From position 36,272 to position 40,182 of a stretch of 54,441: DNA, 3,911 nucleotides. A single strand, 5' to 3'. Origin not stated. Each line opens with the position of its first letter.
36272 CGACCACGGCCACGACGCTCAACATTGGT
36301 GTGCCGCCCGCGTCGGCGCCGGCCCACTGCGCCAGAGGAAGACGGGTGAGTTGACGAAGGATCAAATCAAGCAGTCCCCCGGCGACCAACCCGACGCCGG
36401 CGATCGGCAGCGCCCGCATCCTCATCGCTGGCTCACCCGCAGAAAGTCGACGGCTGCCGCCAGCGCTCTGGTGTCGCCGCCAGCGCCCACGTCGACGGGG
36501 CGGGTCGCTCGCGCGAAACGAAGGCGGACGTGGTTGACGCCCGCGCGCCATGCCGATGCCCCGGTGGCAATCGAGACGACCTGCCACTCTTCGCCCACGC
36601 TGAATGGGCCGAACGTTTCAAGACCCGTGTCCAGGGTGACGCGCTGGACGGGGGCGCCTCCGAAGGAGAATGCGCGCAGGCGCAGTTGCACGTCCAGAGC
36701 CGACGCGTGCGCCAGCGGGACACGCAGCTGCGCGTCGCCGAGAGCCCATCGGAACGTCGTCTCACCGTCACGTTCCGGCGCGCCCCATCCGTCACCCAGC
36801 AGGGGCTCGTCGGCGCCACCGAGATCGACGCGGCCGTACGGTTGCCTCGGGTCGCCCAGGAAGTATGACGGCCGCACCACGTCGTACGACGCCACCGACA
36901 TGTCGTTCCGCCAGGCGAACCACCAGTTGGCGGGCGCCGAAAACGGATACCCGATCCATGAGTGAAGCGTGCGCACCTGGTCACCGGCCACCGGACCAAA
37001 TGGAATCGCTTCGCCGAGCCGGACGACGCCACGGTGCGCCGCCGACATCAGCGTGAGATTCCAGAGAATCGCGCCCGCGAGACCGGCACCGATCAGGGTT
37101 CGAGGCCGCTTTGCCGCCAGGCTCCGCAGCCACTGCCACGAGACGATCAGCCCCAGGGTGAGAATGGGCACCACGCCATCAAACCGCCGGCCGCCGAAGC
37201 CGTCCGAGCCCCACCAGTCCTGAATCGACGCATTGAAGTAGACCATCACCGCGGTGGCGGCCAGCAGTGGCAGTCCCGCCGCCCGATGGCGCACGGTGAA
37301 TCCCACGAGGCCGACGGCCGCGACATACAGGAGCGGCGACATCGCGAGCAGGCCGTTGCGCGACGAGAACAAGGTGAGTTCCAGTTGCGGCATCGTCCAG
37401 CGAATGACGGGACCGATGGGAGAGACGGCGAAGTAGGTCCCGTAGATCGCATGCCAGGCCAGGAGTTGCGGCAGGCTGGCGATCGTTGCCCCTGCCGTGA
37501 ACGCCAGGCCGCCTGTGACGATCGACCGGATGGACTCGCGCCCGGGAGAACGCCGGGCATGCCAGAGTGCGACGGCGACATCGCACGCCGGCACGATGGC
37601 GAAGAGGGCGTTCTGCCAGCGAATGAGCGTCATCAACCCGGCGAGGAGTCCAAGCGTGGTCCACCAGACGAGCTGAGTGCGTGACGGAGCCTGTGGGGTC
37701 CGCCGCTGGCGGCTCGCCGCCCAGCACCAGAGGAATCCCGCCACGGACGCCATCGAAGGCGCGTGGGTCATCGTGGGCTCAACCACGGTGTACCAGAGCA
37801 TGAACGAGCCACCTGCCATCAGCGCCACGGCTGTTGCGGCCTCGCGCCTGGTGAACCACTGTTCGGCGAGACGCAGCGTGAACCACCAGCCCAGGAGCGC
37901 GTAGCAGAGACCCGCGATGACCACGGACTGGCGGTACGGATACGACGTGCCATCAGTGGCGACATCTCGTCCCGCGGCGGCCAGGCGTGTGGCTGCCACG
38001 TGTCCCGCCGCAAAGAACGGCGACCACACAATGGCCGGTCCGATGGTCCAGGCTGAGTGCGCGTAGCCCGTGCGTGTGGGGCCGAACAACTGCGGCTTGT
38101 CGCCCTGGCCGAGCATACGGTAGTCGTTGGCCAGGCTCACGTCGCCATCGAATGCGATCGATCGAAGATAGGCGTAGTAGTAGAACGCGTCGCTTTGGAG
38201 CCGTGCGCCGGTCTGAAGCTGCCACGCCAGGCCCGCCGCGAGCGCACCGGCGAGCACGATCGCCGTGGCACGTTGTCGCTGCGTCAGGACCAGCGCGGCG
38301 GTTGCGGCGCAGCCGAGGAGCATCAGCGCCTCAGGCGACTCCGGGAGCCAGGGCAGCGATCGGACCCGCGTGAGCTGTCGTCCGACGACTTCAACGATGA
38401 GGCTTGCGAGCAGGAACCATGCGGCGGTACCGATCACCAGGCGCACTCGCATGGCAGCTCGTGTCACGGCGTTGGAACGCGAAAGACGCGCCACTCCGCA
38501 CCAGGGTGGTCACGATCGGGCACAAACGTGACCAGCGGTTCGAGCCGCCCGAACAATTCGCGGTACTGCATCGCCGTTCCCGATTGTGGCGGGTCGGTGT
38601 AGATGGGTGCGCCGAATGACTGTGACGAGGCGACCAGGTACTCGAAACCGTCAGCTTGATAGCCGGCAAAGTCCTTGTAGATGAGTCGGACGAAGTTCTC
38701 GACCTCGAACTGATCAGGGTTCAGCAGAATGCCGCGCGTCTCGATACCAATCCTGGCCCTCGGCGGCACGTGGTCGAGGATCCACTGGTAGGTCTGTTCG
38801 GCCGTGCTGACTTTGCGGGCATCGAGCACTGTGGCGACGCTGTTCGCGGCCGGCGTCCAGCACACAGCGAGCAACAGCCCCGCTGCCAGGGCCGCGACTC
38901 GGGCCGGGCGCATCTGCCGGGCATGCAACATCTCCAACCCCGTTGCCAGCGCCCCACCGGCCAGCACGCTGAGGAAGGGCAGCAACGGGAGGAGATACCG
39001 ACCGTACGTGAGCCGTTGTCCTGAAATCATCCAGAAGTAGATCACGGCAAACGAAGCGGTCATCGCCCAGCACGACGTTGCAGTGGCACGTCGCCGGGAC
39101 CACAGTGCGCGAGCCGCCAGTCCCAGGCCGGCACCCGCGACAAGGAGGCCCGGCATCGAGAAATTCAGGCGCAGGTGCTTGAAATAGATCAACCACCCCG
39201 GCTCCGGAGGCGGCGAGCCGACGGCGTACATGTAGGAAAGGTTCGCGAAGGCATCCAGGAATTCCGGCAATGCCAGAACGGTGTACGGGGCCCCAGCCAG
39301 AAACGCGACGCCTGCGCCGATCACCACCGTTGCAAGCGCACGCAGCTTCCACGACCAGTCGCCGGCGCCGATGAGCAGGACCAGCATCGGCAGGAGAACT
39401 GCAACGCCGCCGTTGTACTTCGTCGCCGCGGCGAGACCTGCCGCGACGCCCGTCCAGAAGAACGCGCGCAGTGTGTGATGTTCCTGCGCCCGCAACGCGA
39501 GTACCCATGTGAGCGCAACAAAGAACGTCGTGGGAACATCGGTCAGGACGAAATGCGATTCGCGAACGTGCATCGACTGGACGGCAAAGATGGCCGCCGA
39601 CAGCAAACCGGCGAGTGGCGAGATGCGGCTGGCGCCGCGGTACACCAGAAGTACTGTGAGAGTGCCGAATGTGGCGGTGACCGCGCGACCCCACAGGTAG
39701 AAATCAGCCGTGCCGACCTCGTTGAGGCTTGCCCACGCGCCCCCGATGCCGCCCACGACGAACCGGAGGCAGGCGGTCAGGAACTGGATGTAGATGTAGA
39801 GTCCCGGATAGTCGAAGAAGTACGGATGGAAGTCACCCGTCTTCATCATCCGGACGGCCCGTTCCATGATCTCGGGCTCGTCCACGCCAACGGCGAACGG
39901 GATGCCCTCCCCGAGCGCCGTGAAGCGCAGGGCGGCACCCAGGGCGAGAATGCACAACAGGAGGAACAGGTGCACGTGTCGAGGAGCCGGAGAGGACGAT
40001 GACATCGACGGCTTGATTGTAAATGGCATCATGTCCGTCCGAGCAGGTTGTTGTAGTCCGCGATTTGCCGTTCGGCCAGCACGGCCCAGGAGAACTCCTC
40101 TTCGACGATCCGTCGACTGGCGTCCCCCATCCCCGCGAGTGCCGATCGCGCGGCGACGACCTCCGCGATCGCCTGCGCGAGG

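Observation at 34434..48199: Ten-gene translationally coupled envelope-glycosylation locus rich in GT-C membrane transferases: best candidate for an undescribed system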

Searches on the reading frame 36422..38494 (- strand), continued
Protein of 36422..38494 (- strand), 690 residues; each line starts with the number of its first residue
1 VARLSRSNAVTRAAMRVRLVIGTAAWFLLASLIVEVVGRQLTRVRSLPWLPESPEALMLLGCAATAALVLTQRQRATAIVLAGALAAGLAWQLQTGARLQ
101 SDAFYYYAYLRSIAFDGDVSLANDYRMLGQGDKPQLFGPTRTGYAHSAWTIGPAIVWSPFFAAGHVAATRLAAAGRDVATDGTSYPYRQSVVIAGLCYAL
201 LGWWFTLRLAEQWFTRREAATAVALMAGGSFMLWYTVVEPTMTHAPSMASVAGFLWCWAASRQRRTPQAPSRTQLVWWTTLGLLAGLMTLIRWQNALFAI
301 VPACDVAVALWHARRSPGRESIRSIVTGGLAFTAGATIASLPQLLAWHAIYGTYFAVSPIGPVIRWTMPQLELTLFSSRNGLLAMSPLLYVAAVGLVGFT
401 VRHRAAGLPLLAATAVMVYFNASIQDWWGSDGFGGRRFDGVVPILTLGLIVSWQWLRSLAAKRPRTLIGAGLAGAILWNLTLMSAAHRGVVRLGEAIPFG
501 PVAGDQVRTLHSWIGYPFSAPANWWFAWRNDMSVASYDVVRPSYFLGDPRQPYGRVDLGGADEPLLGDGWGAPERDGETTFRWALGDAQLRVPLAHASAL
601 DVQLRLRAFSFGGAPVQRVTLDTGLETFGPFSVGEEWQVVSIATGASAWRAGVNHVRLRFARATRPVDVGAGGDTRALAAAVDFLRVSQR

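Call 48: find_encoding_contigs(protein=P0251, flank=10000, max_places=1)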
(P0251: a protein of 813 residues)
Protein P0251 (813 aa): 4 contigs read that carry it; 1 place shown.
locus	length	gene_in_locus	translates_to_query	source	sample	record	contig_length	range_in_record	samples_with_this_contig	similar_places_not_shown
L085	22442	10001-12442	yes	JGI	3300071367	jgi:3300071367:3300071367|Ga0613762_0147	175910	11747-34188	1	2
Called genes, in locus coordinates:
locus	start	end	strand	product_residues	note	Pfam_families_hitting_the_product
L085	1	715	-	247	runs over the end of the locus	-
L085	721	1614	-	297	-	PF00533:BRCT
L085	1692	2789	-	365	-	PF03435:Sacchrp_dh_NADP, PF16653:Sacchrp_dh_C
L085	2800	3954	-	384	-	-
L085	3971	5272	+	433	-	PF01209:Ubie_methyltran, PF02353:CMAS (weak), PF03141:Methyltransf_29 (weak), PF13489:Methyltransf_23, PF08241:Methyltransf_11, PF08242:Methyltransf_12, PF13649:Methyltransf_25, PF13847:Methyltransf_31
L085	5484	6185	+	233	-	PF13489:Methyltransf_23, PF07021:MetW, PF13847:Methyltransf_31 (faint), PF08241:Methyltransf_11, PF13649:Methyltransf_25 (weak)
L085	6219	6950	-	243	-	-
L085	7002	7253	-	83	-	-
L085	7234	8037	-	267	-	-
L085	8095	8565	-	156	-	PF04073:tRNA_edit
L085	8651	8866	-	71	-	-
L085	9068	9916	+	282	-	PF00069:Pkinase, PF07714:PK_Tyr_Ser-Thr, PF01636:APH (faint), PF03109:ABC1 (weak)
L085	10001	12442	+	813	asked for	PF15711:ILEI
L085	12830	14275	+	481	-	-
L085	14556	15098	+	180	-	PF13801:Metal_resist, PF07813:LTXXQ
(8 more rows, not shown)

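Call 54: search_protein_families(library=pfam, proteins=[L055:10878-11612:-, L057:204-1067:+, L057:1146-4361:+, L057:4444-5256:+, L059:1054-1968:-, L059:1763-3571:+, L059:3629-5134:-, L081:11917-12774:-, L081:12675-14108:-, L081:14145-15473:-], max_evalue=0.001)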
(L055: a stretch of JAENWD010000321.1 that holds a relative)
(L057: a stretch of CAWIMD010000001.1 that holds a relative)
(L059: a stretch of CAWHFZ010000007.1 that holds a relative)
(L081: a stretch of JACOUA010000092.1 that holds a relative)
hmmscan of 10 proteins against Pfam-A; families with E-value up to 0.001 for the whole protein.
L055:10878-11612:- (244 aa): 0 families

L057:204-1067:+ (287 aa): 0 families

L057:1146-4361:+ (1071 aa): 0 families

L057:4444-5256:+ (270 aa): 2 families
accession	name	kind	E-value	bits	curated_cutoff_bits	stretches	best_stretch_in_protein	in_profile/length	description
PF13441.11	Gly-zipper_YMGG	-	2.7e-06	27.4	28.9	1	198-237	2-42/45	YMGG-like Gly-zipper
PF03743.19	TrbI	-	7.1e-05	23.2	35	1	100-180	1-77/188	Bacterial conjugation TrbI-like protein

L059:1054-1968:- (304 aa): 0 families

L059:1763-3571:+ (602 aa): 0 families

L059:3629-5134:- (501 aa): 13 families
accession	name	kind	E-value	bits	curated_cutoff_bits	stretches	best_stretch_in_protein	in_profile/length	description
PF00158.32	Sigma54_activat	-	9.6e-72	240.6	20.2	1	190-356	1-167/168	Sigma-54 interaction domain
PF25601.1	AAA_lid_14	-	1.5e-27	95.6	27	1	362-433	1-72/87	AAA+ ATPase lid domain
PF00072.30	Response_reg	-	2.9e-27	95.5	30.2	1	52-159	1-108/111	Response regulator receiver domain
PF14532.12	Sigma54_activ_2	-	6.7e-21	75.4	25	1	191-361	1-138/138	Sigma-54 interaction domain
PF07728.20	AAA_5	-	1.8e-12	47.9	22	1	214-350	2-138/139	AAA domain (dynein-related subfamily)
PF02954.25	HTH_8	-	1.6e-11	44.2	22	1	453-493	1-41/42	Bacterial regulatory protein, Fis family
PF01078.27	Mg_chelatase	-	1.4e-08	34.8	20.3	1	269-340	93-166/207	Magnesium chelatase, subunit ChlI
PF00004.35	AAA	-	4.9e-05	24.2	21.2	1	214-332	1-110/131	ATPase family associated with various cellular activities (AAA)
PF07724.20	AAA_2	-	0.00025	21.5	27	1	211-382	3-162/166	AAA domain (Cdc48 subfamily)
PF13191.12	AAA_16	-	0.00027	21.9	32.6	1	194-304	6-118/167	AAA ATPase domain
PF00493.29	MCM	-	0.00041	20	23.3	0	212-309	58-148/224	MCM P-loop domain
PF07726.17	AAA_3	-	0.00046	20.5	27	1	214-331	2-111/131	ATPase family associated with various cellular activities (AAA)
PF20030.5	bpMoxR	-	0.00066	19.2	27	0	280-334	95-148/205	MoxR domain in the MoxR-vWA-beta-propeller ternary systems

L081:11917-12774:- (285 aa): 3 families
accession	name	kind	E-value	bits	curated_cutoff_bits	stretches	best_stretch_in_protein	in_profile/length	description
PF10111.15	Glyco_tranf_2_2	-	5.2e-09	36.4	27.3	1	178-216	161-198/276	Glycosyltransferase like family 2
PF00535.33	Glycos_transf_2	-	1.2e-08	35.5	23.3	1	37-193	1-164/168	Glycosyl transferase family 2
PF02709.20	Glyco_transf_7C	-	1.7e-06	28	23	1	185-229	23-67/78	N-terminal domain of galactosyltransferase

L081:12675-14108:- (477 aa): 1 family
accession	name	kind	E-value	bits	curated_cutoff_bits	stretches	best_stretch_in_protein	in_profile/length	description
PF13271.11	DUF4062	-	1.4e-05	25.6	24.7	1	11-100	2-82/82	Domain of unknown function (DUF4062)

L081:14145-15473:- (442 aa): 0 families

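Call 76: search_dna_similar(query=window:36422-38452:-, collection=plasmids, mode=protein, max_evalue=0.01, max_rows=20)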
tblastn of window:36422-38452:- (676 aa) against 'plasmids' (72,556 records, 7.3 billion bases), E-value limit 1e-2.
Records with a match: 1; places in all: 2; records where one place covers at least 80% of the query: 0.
Best place of each record, by identity: <60% 1.
By first word of the organism name: Deltaproteobacteria 1.
By predicted mobility (MOB-suite, as given by PLSDB): non-mobilizable 1.
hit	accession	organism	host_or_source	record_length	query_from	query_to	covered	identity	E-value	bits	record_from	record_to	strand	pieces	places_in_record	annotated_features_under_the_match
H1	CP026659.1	Deltaproteobacteria bacterium Smac51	cockroach,pure culture,hindgut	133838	127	483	53%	24.7%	2e-8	66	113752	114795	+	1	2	hypothetical protein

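Call 79: search_protein_families(library=padloc, proteins=[window:36422-38452:-], max_evalue=0.001)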
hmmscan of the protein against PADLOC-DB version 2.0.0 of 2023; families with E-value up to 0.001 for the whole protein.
window:36422-38452:- (676 aa): 0 families

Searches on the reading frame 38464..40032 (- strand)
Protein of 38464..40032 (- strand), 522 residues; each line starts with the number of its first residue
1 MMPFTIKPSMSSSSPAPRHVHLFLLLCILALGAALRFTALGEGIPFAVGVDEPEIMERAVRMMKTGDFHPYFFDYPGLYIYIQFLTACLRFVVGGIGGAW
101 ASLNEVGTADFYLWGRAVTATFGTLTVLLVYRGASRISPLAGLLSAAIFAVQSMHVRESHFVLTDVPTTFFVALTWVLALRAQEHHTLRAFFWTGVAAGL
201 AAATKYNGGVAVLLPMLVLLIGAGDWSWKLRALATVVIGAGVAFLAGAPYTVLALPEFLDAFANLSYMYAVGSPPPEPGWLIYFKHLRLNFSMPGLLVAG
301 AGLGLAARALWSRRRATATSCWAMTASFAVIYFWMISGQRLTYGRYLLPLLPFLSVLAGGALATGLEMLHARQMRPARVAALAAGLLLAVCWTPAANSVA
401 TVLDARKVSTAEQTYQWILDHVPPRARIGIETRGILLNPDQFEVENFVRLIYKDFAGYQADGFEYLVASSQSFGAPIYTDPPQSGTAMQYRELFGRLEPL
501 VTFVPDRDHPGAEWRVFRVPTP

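Call 25: search_solved_structures(query=window:38464-40032:-, max_evalue=1)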
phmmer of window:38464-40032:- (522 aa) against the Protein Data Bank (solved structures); distinct sequences matched with E-value up to 1: 1.
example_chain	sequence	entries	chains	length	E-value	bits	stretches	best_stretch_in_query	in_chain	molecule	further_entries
6p25_A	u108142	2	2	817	1.9e-07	33.4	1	110-265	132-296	Dolichyl-phosphate-mannose--protein mannosyltransferase 1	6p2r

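Call 55: find_homologous_proteins(query=window:38464-40032:-, max_evalue=0.00001)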
Query window:38464-40032:- (522 aa): 948 proteins with E <= 0.00001 among 8000 candidates; the best 120 are listed.
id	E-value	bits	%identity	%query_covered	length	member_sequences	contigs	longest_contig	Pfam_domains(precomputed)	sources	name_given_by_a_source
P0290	0.0e+0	1173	100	100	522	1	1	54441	PF02366.25,PF13231.13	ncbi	-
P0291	3.6e-239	813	70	97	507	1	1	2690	PF02366.25,PF13231.13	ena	-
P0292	6.2e-239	812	69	98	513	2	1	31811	PF02366.25,PF13231.13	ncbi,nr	ncbi:MAG: phospholipid carrier-dependent glycosyltransferase [Acidobacteria bacterium]|nr:phospholip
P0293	1.3e-237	808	71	96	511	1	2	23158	PF02366.25,PF13231.13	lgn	-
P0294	4.5e-234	796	71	97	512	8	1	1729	PF02366.25,PF13231.13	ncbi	-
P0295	2.4e-232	790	70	96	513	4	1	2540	PF02366.25,PF13231.13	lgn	-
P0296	2.7e-232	790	70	96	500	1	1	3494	PF02366.25,PF13231.13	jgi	-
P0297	5.7e-232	789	70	97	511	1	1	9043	PF02366.25,PF13231.13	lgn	-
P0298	4.3e-231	786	70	96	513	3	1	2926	PF09594.17,PF02366.25,PF13231.13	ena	-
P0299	1.1e-226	772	67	98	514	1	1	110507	PF02366.25,PF13231.13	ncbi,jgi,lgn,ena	jgi:4-amino-4-deoxy-L-arabinose transferase-like glycosyltransferase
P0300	1.2e-226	772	69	94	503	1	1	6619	PF02366.25,PF13231.13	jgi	jgi:4-amino-4-deoxy-L-arabinose transferase-like glycosyltransferase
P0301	2.2e-221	754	66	97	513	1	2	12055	PF02366.25,PF13231.13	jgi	jgi:4-amino-4-deoxy-L-arabinose transferase-like glycosyltransferase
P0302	1.1e-213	729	67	93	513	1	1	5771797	PF02366.25,PF13231.13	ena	-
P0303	1.8e-188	646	60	98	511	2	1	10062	PF02366.25,PF13231.13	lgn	-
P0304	1.7e-184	632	59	97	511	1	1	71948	PF02366.25,PF13231.13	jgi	jgi:4-amino-4-deoxy-L-arabinose transferase-like glycosyltransferase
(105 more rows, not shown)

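Call 58: search_solved_structures(query=A2, max_evalue=1)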
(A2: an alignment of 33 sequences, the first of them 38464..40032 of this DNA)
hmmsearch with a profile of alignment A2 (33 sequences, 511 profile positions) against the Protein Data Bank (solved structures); distinct sequences matched with E-value up to 1: 4.
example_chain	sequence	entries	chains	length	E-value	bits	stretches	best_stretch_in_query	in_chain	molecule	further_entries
6p25_A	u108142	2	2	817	1.1e-10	44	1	99-244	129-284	Dolichyl-phosphate-mannose--protein mannosyltransferase 1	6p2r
9i5k_A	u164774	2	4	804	0.00017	23.7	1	104-205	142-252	Dolichyl-phosphate-mannose--protein mannosyltransferase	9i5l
9e61_A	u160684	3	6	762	0.0057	18.6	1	104-201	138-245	Dolichyl-phosphate-mannose--protein mannosyltransferase 4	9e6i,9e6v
8is2_A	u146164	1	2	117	0.52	12.1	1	87-110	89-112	Cyclase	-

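Call 74: predict_structure(alignment_id=A2)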
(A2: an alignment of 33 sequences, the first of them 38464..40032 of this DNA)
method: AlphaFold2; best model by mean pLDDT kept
length: 522 residues; sequences in the alignment: 33
mean_pLDDT: 90.6   pTM: 0.89
mean pLDDT of the five models: 90.6, 90.6, 89.4, 89.3, 87.7
residues with pLDDT >= 90: 363; 70-90: 129; 50-70: 14; < 50: 16
segments of 3 or more residues with pLDDT < 50: 1-12, 46-49
pLDDT, mean of each block of 10 residues (from residue 1): 44 71 97 95 54 80 89 79 96 93 86 93 98 97 98 95 94 98 95 98 92 95 92 98 94 85 86 89 95 97 95 84 96 93 92 98 95 89 96 96 87 91 96 81 92 96 97 89 90 97 93 96 86
secondary structure, 60 per line:
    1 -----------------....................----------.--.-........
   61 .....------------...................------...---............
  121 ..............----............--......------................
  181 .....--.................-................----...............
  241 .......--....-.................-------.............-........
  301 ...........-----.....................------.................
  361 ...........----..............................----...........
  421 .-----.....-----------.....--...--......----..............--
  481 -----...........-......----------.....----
elements in order: H18-37 H53-65 H78-96 H109-134 H139-150 H153-158 H165-185 H188-204 H206-221 H226-247 H250-253 H255-271 H279-291 H293-311 H317-337 H344-371 H376-405 H410-421 E427-431 E443-447 H455-460 E465-469 H470-478 H486-496 E498-503 E514-518

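Call 78: fold_search(model_id=the predicted structure, library=pdb)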
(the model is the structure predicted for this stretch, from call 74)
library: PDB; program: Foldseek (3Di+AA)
matches with E <= 10: 471; with E <= 0.001: 41
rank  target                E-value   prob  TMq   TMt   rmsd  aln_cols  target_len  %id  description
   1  3wak                  6.6e-10  1.00  0.56  0.37  11.3       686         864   12  Crystal structure of the Archaeoglobus fulgidus oligosaccharyltransferase (O29867_ARCFU) in the apo form (released 2013-10-30)
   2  7e9s_A                6.9e-10  1.00  0.55  0.36  11.6       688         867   13  Archaeal oligosaccharyltransferase AglB from Archaeoglobus fulgidus in complex with an inhibitory peptide and a dolich (released 2021-09-08)
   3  7oci_F                1.2e-09  1.00  0.61  0.52   8.8       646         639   12  Cryo-EM structure of yeast Ost6p containing oligosaccharyltransferase complex (released 2022-02-16)
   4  3waj                  1.6e-09  1.00  0.53  0.37  13.1       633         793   11  Crystal structure of the Archaeoglobus fulgidus oligosaccharyltransferase (O29867_ARCFU) complex with Zn and sulfate (released 2013-10-30)
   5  5gmy_A                2.4e-09  1.00  0.56  0.37  11.7       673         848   12  Crystal structure of the Archaeoglobus fulgidus oligosaccharyltransferase (O29867_ARCFU) tethered with an acceptor pep (released 2017-02-01)
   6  8b6l_I                3.8e-09  1.00  0.59  0.47  12.6       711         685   11  Subtomogram average of the human Sec61-TRAP-OSTA-translocon (released 2022-12-07)
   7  8age_A                5.2e-09  1.00  0.60  0.50   9.2       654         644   12  Structure of yeast oligosaccharylransferase complex with acceptor peptide bound (released 2022-12-07)
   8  8pn9_A                5.2e-09  1.00  0.56  0.46  11.4       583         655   12  Structure of human oligosaccharyltransferase OST-A complex bound to NGI-1 (released 2024-05-08)
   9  9s6u_A                1.4e-08  1.00  0.62  0.60   7.0       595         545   12  Ternary cryo-EM structure of human ALG9 with Dol25-PP-GlcNAc2Man8, Dol25-P-Man and Fab (released 2026-03-18)
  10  9n9j_I                1.8e-08  1.00  0.58  0.45  11.2       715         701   11  Structure of a GRP94 folding intermediate engaged with a CCDC134- and FKBP11-bound secretory translocon (released 2025-11-19)
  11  9s6s_A                1.8e-08  1.00  0.60  0.58   7.7       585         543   12  Ternary cryo-EM structure of human ALG9 with Dol25-PP-GlcNAc2Man6, Dol25-P-Man and Fab (released 2026-03-18)
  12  9s6t_A                2.1e-08  1.00  0.61  0.66   6.3       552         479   10  Ternary cryo-EM structure of chicken ALG12 with Dol25-PP-GlcNAc2Man7, Dol25-P-Man, and Fab (released 2026-03-18)
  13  8agc_A                3.9e-08  1.00  0.60  0.47   9.5       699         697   10  Structure of yeast oligosaccharylransferase complex with lipid-linked oligosaccharide and non-acceptor peptide bound (released 2022-12-07)
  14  6ezn_F                4.1e-08  1.00  0.59  0.49   9.6       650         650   12  Cryo-EM structure of the yeast oligosaccharyltransferase (OST) complex (released 2018-01-17)
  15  6ftg_5                4.8e-08  1.00  0.56  0.47  12.8       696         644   13  Subtomogram average of OST-containing ribosome-translocon complexes from canine rough microsomal membranes (released 2018-03-21)
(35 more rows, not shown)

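Call 79: search_protein_families(library=padloc, proteins=[window:38464-40032:-], max_evalue=0.001)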
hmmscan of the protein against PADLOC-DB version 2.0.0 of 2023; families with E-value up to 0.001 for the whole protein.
window:38464-40032:- (522 aa): 0 families
